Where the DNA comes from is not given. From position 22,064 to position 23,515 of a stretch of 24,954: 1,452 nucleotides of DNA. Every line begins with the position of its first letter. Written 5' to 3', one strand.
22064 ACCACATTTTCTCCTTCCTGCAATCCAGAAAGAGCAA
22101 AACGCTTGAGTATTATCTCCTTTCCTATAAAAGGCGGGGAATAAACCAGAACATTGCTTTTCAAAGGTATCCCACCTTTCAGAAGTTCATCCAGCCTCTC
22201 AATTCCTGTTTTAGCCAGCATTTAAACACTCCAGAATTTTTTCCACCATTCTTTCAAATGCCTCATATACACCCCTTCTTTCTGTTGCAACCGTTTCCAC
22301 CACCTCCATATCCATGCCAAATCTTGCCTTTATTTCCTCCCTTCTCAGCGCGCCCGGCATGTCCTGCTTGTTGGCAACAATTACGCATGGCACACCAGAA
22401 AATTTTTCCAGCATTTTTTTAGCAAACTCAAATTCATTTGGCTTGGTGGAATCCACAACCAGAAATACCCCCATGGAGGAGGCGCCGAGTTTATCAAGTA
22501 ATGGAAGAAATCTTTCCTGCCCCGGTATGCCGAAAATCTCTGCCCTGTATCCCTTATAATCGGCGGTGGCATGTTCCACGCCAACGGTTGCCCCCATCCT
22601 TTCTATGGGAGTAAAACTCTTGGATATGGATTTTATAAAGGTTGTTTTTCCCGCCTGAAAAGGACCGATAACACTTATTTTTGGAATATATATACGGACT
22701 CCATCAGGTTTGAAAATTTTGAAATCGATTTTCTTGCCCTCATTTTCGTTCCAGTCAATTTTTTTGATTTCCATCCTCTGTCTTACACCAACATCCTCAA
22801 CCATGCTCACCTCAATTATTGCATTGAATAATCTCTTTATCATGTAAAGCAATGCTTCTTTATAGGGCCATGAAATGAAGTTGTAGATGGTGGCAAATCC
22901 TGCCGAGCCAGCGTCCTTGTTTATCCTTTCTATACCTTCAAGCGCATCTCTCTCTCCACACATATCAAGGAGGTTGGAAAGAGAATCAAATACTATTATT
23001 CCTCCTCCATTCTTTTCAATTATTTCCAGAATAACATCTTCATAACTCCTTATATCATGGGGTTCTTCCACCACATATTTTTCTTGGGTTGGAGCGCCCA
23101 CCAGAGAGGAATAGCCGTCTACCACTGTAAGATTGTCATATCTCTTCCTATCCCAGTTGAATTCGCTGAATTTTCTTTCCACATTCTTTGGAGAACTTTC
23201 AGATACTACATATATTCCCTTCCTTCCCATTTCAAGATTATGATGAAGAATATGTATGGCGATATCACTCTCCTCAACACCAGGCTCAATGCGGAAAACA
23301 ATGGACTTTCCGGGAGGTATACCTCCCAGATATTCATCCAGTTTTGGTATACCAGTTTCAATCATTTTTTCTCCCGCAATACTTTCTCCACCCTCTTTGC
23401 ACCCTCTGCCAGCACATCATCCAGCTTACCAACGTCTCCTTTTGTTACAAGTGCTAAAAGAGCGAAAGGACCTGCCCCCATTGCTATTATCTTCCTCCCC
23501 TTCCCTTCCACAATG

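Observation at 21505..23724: Candidate signalling system: Roadblock (MglB-like) + KaiC-like::small GTPase fusion + second KaiC-like protein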

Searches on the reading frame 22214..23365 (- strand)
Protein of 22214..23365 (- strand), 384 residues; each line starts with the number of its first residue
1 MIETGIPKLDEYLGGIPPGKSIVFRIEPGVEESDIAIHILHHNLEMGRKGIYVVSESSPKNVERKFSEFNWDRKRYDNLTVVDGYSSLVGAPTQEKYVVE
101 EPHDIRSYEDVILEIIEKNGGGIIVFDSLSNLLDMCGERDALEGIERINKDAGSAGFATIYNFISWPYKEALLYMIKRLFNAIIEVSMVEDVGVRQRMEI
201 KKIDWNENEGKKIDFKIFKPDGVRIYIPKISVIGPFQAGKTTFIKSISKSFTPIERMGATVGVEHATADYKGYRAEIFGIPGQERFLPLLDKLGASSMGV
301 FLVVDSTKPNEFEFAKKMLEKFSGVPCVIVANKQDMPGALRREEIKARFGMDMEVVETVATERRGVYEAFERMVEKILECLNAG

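Call 3: search_protein_families(library=pfam, proteins=[window:22214-23365:-], max_evalue=0.1)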
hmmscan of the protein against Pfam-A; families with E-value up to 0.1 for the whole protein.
window:22214-23365:- (384 aa): 11 families
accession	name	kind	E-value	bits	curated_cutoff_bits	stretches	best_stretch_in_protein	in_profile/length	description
PF06745.19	ATPase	-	2.1e-15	57.2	26.6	1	2-227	1-228/231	KaiC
PF00025.27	Arf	-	4.1e-15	56.1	22.3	1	229-377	16-174/174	ADP-ribosylation factor family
PF00071.28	Ras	-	1.3e-10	41.6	21.6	1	229-378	1-161/162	Ras family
PF03029.23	ATP_bind_1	-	3.2e-08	34.1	27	1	277-381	95-207/240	Conserved hypothetical ATP binding protein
PF00009.33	GTP_EFTU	-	8e-07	29.3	26.5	1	257-347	53-144/188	Elongation factor Tu GTP binding domain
PF08477.19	Roc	-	1.8e-06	28.6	27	1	229-335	1-119/119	Ras of Complex, Roc, domain of DAPkinase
PF01926.29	MMR_HSR1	-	1.2e-05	25.8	21.9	1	229-333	1-113/113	50S ribosome-binding GTPase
PF23365.1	DUF7090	-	4.9e-05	23.6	27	1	17-188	15-184/192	Family of unknown function (DUF7090)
PF09439.16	SRPRB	-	0.00061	19.6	25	1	228-346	4-131/178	Signal recognition particle receptor beta subunit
PF02421.24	FeoB_N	-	0.0035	17.3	27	0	229-288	2-62/156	Ferrous iron transport protein B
PF13479.12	AAA_24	-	0.012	15.9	27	0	229-249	4-24/195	AAA domain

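Call 4: search_protein_families(library=ncbifam, proteins=[window:22214-23365:-], max_evalue=0.1)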
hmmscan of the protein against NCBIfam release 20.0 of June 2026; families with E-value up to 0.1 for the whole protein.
window:22214-23365:- (384 aa): 9 families
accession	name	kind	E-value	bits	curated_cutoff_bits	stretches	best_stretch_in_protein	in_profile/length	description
TIGR03877.1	thermo_KaiC_1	hypoth_equivalog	1.1e-18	67.6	307.25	1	2-132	4-139/238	KaiC domain-containing protein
TIGR00231.1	small_GTP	domain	7.2e-12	45.4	42.5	1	226-371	2-160/164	GTP-binding protein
TIGR03881.1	KaiC_arch_4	hypoth_equivalog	3e-11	43.4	247.8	1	2-92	3-94/231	KaiC domain-containing protein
NF004723.0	PRK06067.1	subfamily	2.4e-06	27.3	194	1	1-225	15-235/243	flagellar accessory protein FlaH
NF006799.0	PRK09302.1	equivalog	1.1e-05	24.2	408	1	2-138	13-148/515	circadian clock protein KaiC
TIGR03880.1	KaiC_arch_3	hypoth_equivalog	0.00082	19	249.45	1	5-80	1-77/224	KaiC domain-containing protein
TIGR02655.1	circ_KaiC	equivalog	0.0078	14.9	546.25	1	5-76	6-79/484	circadian clock protein KaiC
NF009379.0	PRK12740.1-3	equivalog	0.011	14.4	513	1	229-276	10-76/674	elongation factor G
NF008955.0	PRK12297.1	equivalog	0.073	12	406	0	321-377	272-328/429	GTPase ObgE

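Call 7: find_homologous_proteins(query=window:22214-23365:-)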
Query window:22214-23365:- (384 aa): 973 proteins with E <= 0.001 among 3690 candidates; the best 120 are listed.
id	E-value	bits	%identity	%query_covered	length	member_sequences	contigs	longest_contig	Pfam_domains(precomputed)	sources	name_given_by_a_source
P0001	1.2e-253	859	100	100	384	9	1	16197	PF06745.20,PF01926.30,PF00025.28,PF08477.20,PF00009.34,PF03029.24,PF00071.29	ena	-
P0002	2.4e-213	726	81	100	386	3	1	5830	PF06745.20,PF01926.30,PF23365.2,PF00025.28,PF08477.20,PF00009.34,PF03029.24,PF00071.29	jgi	-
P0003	3.4e-209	712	80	100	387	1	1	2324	PF06745.20,PF01926.30,PF00025.28,PF08477.20,PF00009.34,PF03029.24,PF00071.29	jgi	-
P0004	2.6e-205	699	78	100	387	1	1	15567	PF06745.20,PF01926.30,PF23365.2,PF00025.28,PF08477.20,PF00009.34,PF03029.24,PF00071.29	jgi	-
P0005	1.5e-200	684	77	100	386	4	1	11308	PF06745.20,PF01926.30,PF23365.2,PF00025.28,PF08477.20,PF00009.34,PF03029.24,PF00071.29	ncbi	-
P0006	6.1e-196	669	75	100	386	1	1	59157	PF06745.20,PF01926.30,PF23365.2,PF00025.28,PF08477.20,PF00009.34,PF03029.24,PF00071.29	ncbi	-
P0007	1.3e-195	667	75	100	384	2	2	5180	PF06745.20,PF01926.30,PF23365.2,PF00025.28,PF08477.20,PF00009.34,PF03029.24,PF00071.29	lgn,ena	-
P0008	1.6e-195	667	75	100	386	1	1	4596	PF06745.20,PF01926.30,PF00025.28,PF08477.20,PF00009.34,PF03029.24,PF00071.29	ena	-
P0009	2.2e-195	667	75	100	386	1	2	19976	PF06745.20,PF01926.30,PF00025.28,PF08477.20,PF00009.34,PF03029.24,PF00071.29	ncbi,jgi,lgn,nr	ncbi:MAG: GTP-binding protein [Thermoplasmata archaeon]|nr:GTP-binding protein [Thermoplasmata archa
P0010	3.0e-195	666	74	100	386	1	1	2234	PF06745.20,PF01926.30,PF00025.28,PF08477.20,PF00009.34,PF03029.24,PF00071.29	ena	-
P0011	3.6e-194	663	74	100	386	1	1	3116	PF06745.20,PF01926.30,PF00025.28,PF08477.20,PF00009.34,PF03029.24,PF00071.29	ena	-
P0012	4.7e-194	662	75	100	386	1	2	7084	PF06745.20,PF01926.30,PF00025.28,PF08477.20,PF00009.34,PF03029.24,PF00071.29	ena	-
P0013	1.5e-193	661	74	100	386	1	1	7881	PF06745.20,PF01926.30,PF00025.28,PF08477.20,PF00009.34,PF03029.24,PF00071.29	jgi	-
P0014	1.6e-193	661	74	100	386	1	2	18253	PF06745.20,PF01926.30,PF00025.28,PF08477.20,PF00009.34,PF03029.24,PF00071.29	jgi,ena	-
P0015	1.9e-193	660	74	100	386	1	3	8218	PF06745.20,PF01926.30,PF00025.28,PF08477.20,PF00009.34,PF03029.24,PF00071.29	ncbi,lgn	-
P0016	7.6e-193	658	74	100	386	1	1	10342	PF06745.20,PF01926.30,PF00025.28,PF08477.20,PF00009.34,PF03029.24,PF00071.29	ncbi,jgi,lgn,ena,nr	ncbi:MAG TPA: GTP-binding protein [Thermoplasmatales archaeon]|nr:GTP-binding protein [Thermoplasmat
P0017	4.7e-183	626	71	98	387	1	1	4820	PF06745.20,PF01926.30,PF23365.2,PF00025.28,PF03029.24,PF00071.29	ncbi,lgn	-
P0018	1.7e-180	618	71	99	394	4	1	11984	PF06745.20,PF01926.30,PF23365.2,PF00025.28,PF08477.20,PF00009.34,PF03029.24,PF00071.29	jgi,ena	-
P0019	8.9e-176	602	69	100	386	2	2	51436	PF06745.20,PF01926.30,PF23365.2,PF00025.28,PF00071.29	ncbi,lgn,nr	ncbi:MAG TPA: GTP-binding protein [Thermoplasmatales archaeon]|nr:GTP-binding protein [Thermoplasmat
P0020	3.9e-172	590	68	100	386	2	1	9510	PF06745.20,PF01926.30,PF23365.2,PF00025.28,PF03029.24,PF00071.29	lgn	-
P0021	5.9e-171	586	65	100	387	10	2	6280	PF06745.20,PF00025.28,PF03029.24,PF00071.29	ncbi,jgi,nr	ncbi:MAG: hypothetical protein DRN07_03345 [Thermoplasmata archaeon]|nr:MAG: hypothetical protein DR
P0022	1.1e-168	579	65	100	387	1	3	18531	PF06745.20,PF00025.28,PF03029.24,PF00071.29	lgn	-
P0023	2.7e-167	574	63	100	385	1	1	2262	PF06745.20,PF01926.30,PF23365.2,PF00025.28,PF00071.29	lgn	-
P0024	8.7e-167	573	65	100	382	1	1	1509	PF06745.20,PF01926.30,PF00025.28,PF00071.29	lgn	-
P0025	9.1e-167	573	65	100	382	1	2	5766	PF06745.20,PF01926.30,PF00025.28,PF00071.29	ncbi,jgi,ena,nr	ncbi:MAG: hypothetical protein DRN11_02505 [Thermoplasmata archaeon]|nr:MAG: hypothetical protein DR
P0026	1.1e-166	572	65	100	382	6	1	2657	PF06745.20,PF01926.30,PF00025.28,PF00071.29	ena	-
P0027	2.5e-166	571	65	100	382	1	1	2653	PF06745.20,PF01926.30,PF00025.28,PF08477.20,PF00071.29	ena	-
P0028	2.8e-166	571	66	100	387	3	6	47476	PF06745.20,PF01926.30,PF23365.2,PF00025.28,PF09439.17,PF08477.20,PF00009.34,PF00071.29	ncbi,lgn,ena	-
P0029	2.9e-166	571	64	99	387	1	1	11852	PF06745.20,PF01926.30,PF00025.28,PF08477.20,PF00071.29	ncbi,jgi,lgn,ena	-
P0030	3.3e-166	571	65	100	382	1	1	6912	PF06745.20,PF01926.30,PF00025.28,PF08477.20,PF00071.29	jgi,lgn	-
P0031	3.5e-166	571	65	100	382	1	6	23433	PF06745.20,PF01926.30,PF00025.28,PF08477.20,PF00071.29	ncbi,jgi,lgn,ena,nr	ncbi:MAG TPA: hypothetical protein ENG71_04605 [Thermoplasmatales archaeon]|nr:hypothetical protein 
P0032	9.7e-166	569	65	100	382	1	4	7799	PF06745.20,PF01926.30,PF00025.28,PF08477.20,PF00071.29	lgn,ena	-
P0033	3.4e-165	567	64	100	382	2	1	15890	PF06745.20,PF01926.30,PF00025.28,PF08477.20,PF00071.29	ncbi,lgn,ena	-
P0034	3.5e-159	548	64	99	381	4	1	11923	PF06745.20,PF01926.30,PF23365.2,PF00025.28,PF09439.17,PF08477.20,PF00071.29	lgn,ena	-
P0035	9.0e-158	543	64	99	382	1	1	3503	PF06745.20,PF01926.30,PF23365.2,PF00025.28,PF00009.34,PF00071.29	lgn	-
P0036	6.5e-156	537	61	99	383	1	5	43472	PF06745.20,PF01926.30,PF00025.28,PF09439.17,PF08477.20,PF02421.25,PF00009.34,PF00071.29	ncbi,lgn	ncbi:MAG: GTP-binding protein [Candidatus Thermoplasmatota archaeon]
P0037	1.7e-154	532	62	100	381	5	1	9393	PF06745.20,PF01926.30,PF23365.2,PF00025.28,PF08477.20,PF03029.24,PF00071.29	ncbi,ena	-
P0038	1.7e-152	526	60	99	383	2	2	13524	PF06745.20,PF01926.30,PF00025.28,PF09439.17,PF08477.20,PF02421.25,PF00009.34,PF00071.29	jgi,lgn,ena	jgi:small GTP-binding protein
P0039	3.3e-147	508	58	99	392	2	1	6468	PF06745.20,PF01926.30,PF00025.28,PF09439.17,PF08477.20,PF23442.2,PF00009.34,PF03029.24,PF00071.29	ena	-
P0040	1.7e-146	506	60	99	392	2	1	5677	PF06745.20,PF01926.30,PF00025.28,PF09439.17,PF00009.34,PF03029.24,PF00071.29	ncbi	-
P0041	6.5e-146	504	60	99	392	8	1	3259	PF06745.20,PF01926.30,PF23365.2,PF00025.28,PF09439.17,PF08477.20,PF23442.2,PF00009.34,PF03029.24,PF00071.29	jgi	-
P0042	1.9e-143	496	58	99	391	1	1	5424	PF06745.20,PF01926.30,PF00025.28,PF09439.17,PF08477.20,PF23442.2,PF00009.34,PF03029.24,PF00071.29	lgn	-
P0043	1.6e-140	486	58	100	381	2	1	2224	PF06745.20,PF01926.30,PF23365.2,PF00025.28,PF23442.2,PF00071.29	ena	-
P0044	1.8e-138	479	56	99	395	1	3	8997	PF06745.20,PF01926.30,PF23365.2,PF00025.28,PF09439.17,PF08477.20,PF23442.2,PF00009.34,PF03029.24,PF00071.29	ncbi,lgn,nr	ncbi:MAG: ATPase domain-containing protein [Candidatus Thermoplasmatota archaeon]|nr:ATPase domain-c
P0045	7.0e-138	478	56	99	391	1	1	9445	PF06745.20,PF01926.30,PF00025.28,PF08477.20,PF00009.34,PF03029.24,PF00071.29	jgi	-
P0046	1.3e-136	473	56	99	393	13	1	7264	PF06745.20,PF01926.30,PF23365.2,PF00025.28,PF08477.20,PF23442.2,PF00009.34,PF03029.24,PF00071.29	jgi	-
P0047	2.0e-136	473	55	99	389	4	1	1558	PF06745.20,PF01926.30,PF23365.2,PF00025.28,PF08477.20,PF23442.2,PF00009.34,PF03029.24,PF00071.29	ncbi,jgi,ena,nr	ncbi:MAG TPA: GTP-binding protein [Thermoplasmatales archaeon]|nr:GTP-binding protein [Thermoplasmat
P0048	2.4e-136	472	54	99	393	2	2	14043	PF06745.20,PF01926.30,PF00025.28,PF08477.20,PF00009.34,PF03029.24,PF00071.29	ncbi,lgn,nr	ncbi:MAG: GTP-binding protein [Nitrospiraceae bacterium]|nr:GTP-binding protein [Nitrospiraceae bact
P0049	3.2e-136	472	56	99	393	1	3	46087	PF06745.20,PF01926.30,PF23365.2,PF00025.28,PF08477.20,PF23442.2,PF00009.34,PF03029.24,PF00071.29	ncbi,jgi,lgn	-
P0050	4.8e-135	468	55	99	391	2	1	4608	PF06745.20,PF01926.30,PF00025.28,PF09439.17,PF08477.20,PF23442.2,PF00009.34,PF03029.24,PF00071.29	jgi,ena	-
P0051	1.4e-134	467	54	100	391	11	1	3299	PF06745.20,PF01926.30,PF00025.28,PF09439.17,PF08477.20,PF23442.2,PF00009.34,PF03029.24,PF00071.29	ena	-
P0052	6.6e-134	464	55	99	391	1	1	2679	PF06745.20,PF01926.30,PF00025.28,PF09439.17,PF08477.20,PF23442.2,PF00009.34,PF03029.24,PF00071.29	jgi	-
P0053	1.2e-133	464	55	99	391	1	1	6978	PF06745.20,PF01926.30,PF00025.28,PF09439.17,PF08477.20,PF23442.2,PF00009.34,PF03029.24,PF00071.29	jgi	-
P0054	2.9e-131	456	53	99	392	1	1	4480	PF06745.20,PF01926.30,PF00025.28,PF08477.20,PF23442.2,PF00009.34,PF03029.24,PF00071.29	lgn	-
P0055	6.1e-131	455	56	100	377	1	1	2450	PF06745.20,PF01926.30,PF23365.2,PF00025.28,PF08477.20,PF00009.34,PF00071.29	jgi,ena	-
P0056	1.1e-130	454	59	99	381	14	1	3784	PF06745.20,PF01926.30,PF23365.2,PF00025.28,PF08477.20,PF23442.2,PF00071.29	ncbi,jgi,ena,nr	ncbi:MAG: hypothetical protein DRN11_03450 [Thermoplasmata archaeon]|nr:MAG: hypothetical protein DR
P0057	7.7e-127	441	55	100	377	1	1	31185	PF06745.20,PF01926.30,PF23365.2,PF00025.28,PF08477.20,PF00071.29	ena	-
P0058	2.0e-126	440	52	98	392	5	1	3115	PF06745.20,PF01926.30,PF23365.2,PF00025.28,PF08477.20,PF00009.34,PF03029.24,PF24336.2,PF00071.29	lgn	-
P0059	1.3e-124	434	51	98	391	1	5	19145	PF06745.20,PF01926.30,PF23365.2,PF00025.28,PF08477.20,PF23442.2,PF00009.34,PF03029.24,PF24336.2,PF00071.29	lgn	-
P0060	1.7e-124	433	55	100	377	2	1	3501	PF06745.20,PF01926.30,PF23365.2,PF00025.28,PF08477.20,PF00009.34,PF00071.29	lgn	-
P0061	4.2e-124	432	55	90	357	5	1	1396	PF06745.20,PF01926.30,PF00025.28,PF09439.17,PF08477.20,PF00009.34,PF03029.24,PF00071.29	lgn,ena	-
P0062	5.1e-122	425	55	100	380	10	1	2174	PF06745.20,PF23365.2,PF00025.28,PF08477.20,PF23442.2,PF00071.29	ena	-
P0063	2.2e-121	423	50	99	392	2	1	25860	PF06745.20,PF01926.30,PF23365.2,PF00025.28,PF09439.17,PF08477.20,PF23442.2,PF02421.25,PF00009.34,PF03029.24,PF00071.29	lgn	-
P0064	9.9e-121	421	49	100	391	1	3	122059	PF06745.20,PF01926.30,PF23365.2,PF00025.28,PF09439.17,PF08477.20,PF23442.2,PF02421.25,PF00009.34,PF03029.24,PF00071.29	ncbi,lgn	-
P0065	3.5e-120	419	53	100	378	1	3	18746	PF06745.20,PF01926.30,PF23365.2,PF00025.28,PF08477.20,PF00009.34,PF00071.29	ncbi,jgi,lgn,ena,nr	ncbi:MAG: GTP-binding protein [Thermoplasmata archaeon]|nr:GTP-binding protein [Thermoplasmata archa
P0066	9.5e-120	418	53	100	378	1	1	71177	PF06745.20,PF01926.30,PF23365.2,PF00025.28,PF09439.17,PF08477.20,PF00009.34,PF00071.29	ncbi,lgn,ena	-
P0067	1.8e-119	417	50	100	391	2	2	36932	PF06745.20,PF01926.30,PF23365.2,PF00025.28,PF08477.20,PF23442.2,PF00009.34,PF03029.24,PF00071.29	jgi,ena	jgi:hypothetical protein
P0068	2.0e-119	417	48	99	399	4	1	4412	PF06745.20,PF01926.30,PF23365.2,PF00025.28,PF09439.17,PF08477.20,PF02421.25,PF00009.34,PF03029.24,PF00071.29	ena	-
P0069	4.8e-117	409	49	100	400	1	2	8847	PF06745.20,PF01926.30,PF00025.28,PF08477.20,PF00009.34,PF03029.24,PF00071.29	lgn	-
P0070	9.6e-108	378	47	99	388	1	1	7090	PF06745.20,PF01926.30,PF00025.28,PF08477.20,PF00009.34,PF03029.24,PF00071.29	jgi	-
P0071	2.8e-107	377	46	98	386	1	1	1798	PF06745.20,PF01926.30,PF00025.28,PF23442.2,PF00009.34,PF03029.24,PF00071.29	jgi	jgi:hypothetical protein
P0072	1.7e-106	374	45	99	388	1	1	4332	PF06745.20,PF01926.30,PF23365.2,PF00025.28,PF08477.20,PF00009.34,PF03029.24,PF00071.29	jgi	-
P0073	6.2e-106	372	47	98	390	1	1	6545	PF06745.20,PF01926.30,PF00025.28,PF00009.34,PF03029.24,PF00071.29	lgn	-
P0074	2.3e-105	371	48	98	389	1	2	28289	PF06745.20,PF01926.30,PF00025.28,PF02421.25,PF00009.34,PF03029.24,PF00071.29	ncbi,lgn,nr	ncbi:MAG: ATPase domain-containing protein [Halobacteriota archaeon]|nr:ATPase domain-containing pro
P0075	3.4e-105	370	45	98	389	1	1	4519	PF06745.20,PF01926.30,PF00025.28,PF00009.34,PF03029.24,PF00071.29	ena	-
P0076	3.5e-105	370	45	98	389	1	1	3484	PF06745.20,PF01926.30,PF00025.28,PF09439.17,PF00009.34,PF03029.24,PF00071.29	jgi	-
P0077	4.4e-105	370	46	98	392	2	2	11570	PF06745.20,PF01926.30,PF00025.28,PF08477.20,PF23442.2,PF00009.34,PF03029.24,PF00071.29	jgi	-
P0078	4.8e-105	369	46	99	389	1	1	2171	PF06745.20,PF01926.30,PF00025.28,PF23442.2,PF00009.34,PF03029.24,PF00071.29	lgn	-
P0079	5.0e-105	369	45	98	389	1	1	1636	PF06745.20,PF01926.30,PF00025.28,PF00009.34,PF03029.24,PF00071.29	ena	-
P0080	5.5e-105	369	46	99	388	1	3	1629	PF06745.20,PF01926.30,PF00025.28,PF08477.20,PF00009.34,PF03029.24,PF00071.29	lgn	-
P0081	6.5e-105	369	47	98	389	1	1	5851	PF06745.20,PF01926.30,PF23365.2,PF00025.28,PF00009.34,PF03029.24,PF00071.29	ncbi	ncbi:MAG: ATPase domain-containing protein [Methanosarcinales archaeon]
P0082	2.0e-104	367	45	98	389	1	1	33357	PF06745.20,PF01926.30,PF00025.28,PF00009.34,PF03029.24,PF00071.29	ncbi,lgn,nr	ncbi:MAG: ATPase domain-containing protein [Candidatus Methanoperedens sp.]|nr:ATPase domain-contain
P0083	2.2e-104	367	47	98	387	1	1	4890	PF06745.20,PF01926.30,PF00025.28,PF09439.17,PF08477.20,PF23442.2,PF03029.24,PF24336.2,PF23365.2,PF02421.25,PF00009.34,PF00071.29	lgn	-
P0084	2.4e-104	367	46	98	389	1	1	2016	PF06745.20,PF01926.30,PF00025.28,PF00009.34,PF03029.24,PF00071.29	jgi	-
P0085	3.3e-104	367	47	98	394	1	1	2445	PF06745.20,PF01926.30,PF00025.28,PF09439.17,PF08477.20,PF23442.2,PF00009.34,PF03029.24,PF00071.29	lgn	-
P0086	3.3e-104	367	47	98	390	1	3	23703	PF06745.20,PF01926.30,PF00025.28,PF08477.20,PF03029.24,PF00071.29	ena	-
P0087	9.6e-104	365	45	99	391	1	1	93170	PF06745.20,PF01926.30,PF00025.28,PF23442.2,PF02421.25,PF00009.34,PF03029.24,PF00071.29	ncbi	ncbi:MAG: ATPase domain-containing protein [Methanocellales archaeon]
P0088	1.4e-103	365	44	98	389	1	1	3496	PF06745.20,PF01926.30,PF00025.28,PF00009.34,PF03029.24,PF00071.29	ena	-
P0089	2.9e-103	364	46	99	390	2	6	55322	PF06745.20,PF01926.30,PF00025.28,PF09439.17,PF08477.20,PF00009.34,PF03029.24,PF00071.29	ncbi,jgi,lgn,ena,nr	ncbi:MAG: GTP-binding protein [Candidatus Methanoperedens sp.]|nr:GTP-binding protein [Candidatus Me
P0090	3.0e-103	364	44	99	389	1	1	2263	PF06745.20,PF01926.30,PF00025.28,PF23442.2,PF03029.24,PF00071.29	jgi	jgi:hypothetical protein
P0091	3.1e-103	363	47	99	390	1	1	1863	PF06745.20,PF01926.30,PF00025.28,PF00009.34,PF03029.24,PF00071.29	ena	-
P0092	3.4e-103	363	46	98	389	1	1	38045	PF06745.20,PF01926.30,PF00025.28,PF00009.34,PF03029.24,PF00071.29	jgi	-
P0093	3.6e-103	363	46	98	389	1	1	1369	PF06745.20,PF01926.30,PF00025.28,PF00009.34,PF03029.24,PF00071.29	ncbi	-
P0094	4.0e-103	363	45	98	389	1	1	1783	PF06745.20,PF01926.30,PF00025.28,PF00009.34,PF03029.24,PF00071.29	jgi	-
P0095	4.0e-103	363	46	98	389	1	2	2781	PF06745.20,PF01926.30,PF23365.2,PF00025.28,PF09439.17,PF00009.34,PF03029.24,PF00071.29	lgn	-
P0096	4.2e-103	363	47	98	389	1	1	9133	PF06745.20,PF01926.30,PF00025.28,PF09439.17,PF08477.20,PF00009.34,PF03029.24,PF00071.29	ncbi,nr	ncbi:MAG: ATPase domain-containing protein [Candidatus Methanoperedens sp.]|nr:ATPase domain-contain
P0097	5.4e-103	363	44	98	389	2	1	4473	PF06745.20,PF01926.30,PF00025.28,PF08477.20,PF00009.34,PF03029.24,PF00071.29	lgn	-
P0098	6.8e-103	362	47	99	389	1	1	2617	PF06745.20,PF01926.30,PF23365.2,PF00025.28,PF00009.34,PF03029.24,PF00071.29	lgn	-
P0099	7.1e-103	362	45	99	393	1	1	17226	PF06745.20,PF01926.30,PF00025.28,PF23442.2,PF00009.34,PF03029.24,PF00071.29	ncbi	-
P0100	7.3e-103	362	45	98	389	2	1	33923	PF06745.20,PF01926.30,PF00025.28,PF00009.34,PF03029.24,PF00071.29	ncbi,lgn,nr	ncbi:MAG: GTP-binding protein [Candidatus Methanoperedens sp.]|nr:GTP-binding protein [Candidatus Me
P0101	7.4e-103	362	47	98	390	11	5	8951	PF06745.20,PF01926.30,PF00025.28,PF23442.2,PF00009.34,PF03029.24,PF00071.29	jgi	jgi:small GTP-binding protein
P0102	8.1e-103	362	44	98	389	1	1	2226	PF06745.20,PF01926.30,PF00025.28,PF00009.34,PF03029.24,PF00071.29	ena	-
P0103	8.3e-103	362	44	98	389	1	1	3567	PF06745.20,PF01926.30,PF00025.28,PF00009.34,PF03029.24,PF00071.29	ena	-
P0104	8.7e-103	362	45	99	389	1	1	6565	PF06745.20,PF01926.30,PF00025.28,PF00009.34,PF03029.24,PF00071.29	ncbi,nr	ncbi:Circadian clock protein kinase KaiC [uncultured archaeon]|nr:Circadian clock protein kinase Kai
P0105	1.1e-102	362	45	99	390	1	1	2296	PF06745.20,PF01926.30,PF00025.28,PF08477.20,PF00009.34,PF03029.24,PF00071.29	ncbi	-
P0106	1.3e-102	361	46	98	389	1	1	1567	PF06745.20,PF01926.30,PF00025.28,PF00009.34,PF03029.24,PF00071.29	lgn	-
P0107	1.4e-102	361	46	99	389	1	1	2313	PF06745.20,PF01926.30,PF00025.28,PF00009.34,PF03029.24,PF00071.29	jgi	jgi:small GTP-binding protein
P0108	1.4e-102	361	45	99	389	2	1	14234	PF06745.20,PF01926.30,PF23365.2,PF00025.28,PF08477.20,PF00009.34,PF03029.24,PF00071.29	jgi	-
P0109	1.5e-102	361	45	99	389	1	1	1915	PF06745.20,PF01926.30,PF00025.28,PF00009.34,PF03029.24,PF00071.29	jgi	jgi:small GTP-binding protein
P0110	1.7e-102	361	46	98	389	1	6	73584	PF06745.20,PF01926.30,PF00025.28,PF00009.34,PF03029.24,PF00071.29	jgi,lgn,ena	-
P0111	1.7e-102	361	44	99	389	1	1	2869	PF06745.20,PF01926.30,PF00025.28,PF00009.34,PF03029.24,PF00071.29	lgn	-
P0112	1.9e-102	361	46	99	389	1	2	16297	PF06745.20,PF01926.30,PF00025.28,PF00009.34,PF03029.24,PF00071.29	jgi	jgi:small GTP-binding protein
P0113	2.0e-102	361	46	98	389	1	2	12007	PF06745.20,PF01926.30,PF23365.2,PF00025.28,PF09439.17,PF00009.34,PF03029.24,PF00071.29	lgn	-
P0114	2.0e-102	361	46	98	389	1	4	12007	PF06745.20,PF01926.30,PF23365.2,PF00025.28,PF09439.17,PF00009.34,PF03029.24,PF00071.29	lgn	-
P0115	2.2e-102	361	46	98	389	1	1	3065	PF06745.20,PF01926.30,PF00025.28,PF09439.17,PF00009.34,PF03029.24,PF00071.29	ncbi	-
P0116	2.3e-102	361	46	98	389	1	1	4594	PF06745.20,PF01926.30,PF00025.28,PF00009.34,PF03029.24,PF00071.29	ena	-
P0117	2.3e-102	361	46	98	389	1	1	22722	PF06745.20,PF01926.30,PF00025.28,PF00009.34,PF03029.24,PF00071.29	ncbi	-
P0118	2.5e-102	360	46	98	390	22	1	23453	PF06745.20,PF01926.30,PF00025.28,PF08477.20,PF23442.2,PF00009.34,PF03029.24,PF00071.29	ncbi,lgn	-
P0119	3.0e-102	360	46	98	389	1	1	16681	PF06745.20,PF01926.30,PF00025.28,PF00009.34,PF03029.24,PF00071.29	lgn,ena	-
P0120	3.0e-102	360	46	98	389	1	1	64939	PF06745.20,PF01926.30,PF00025.28,PF00009.34,PF03029.24,PF00071.29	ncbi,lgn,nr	ncbi:MAG: GTP-binding protein [Candidatus Methanoperedens sp.]|nr:GTP-binding protein [Candidatus Me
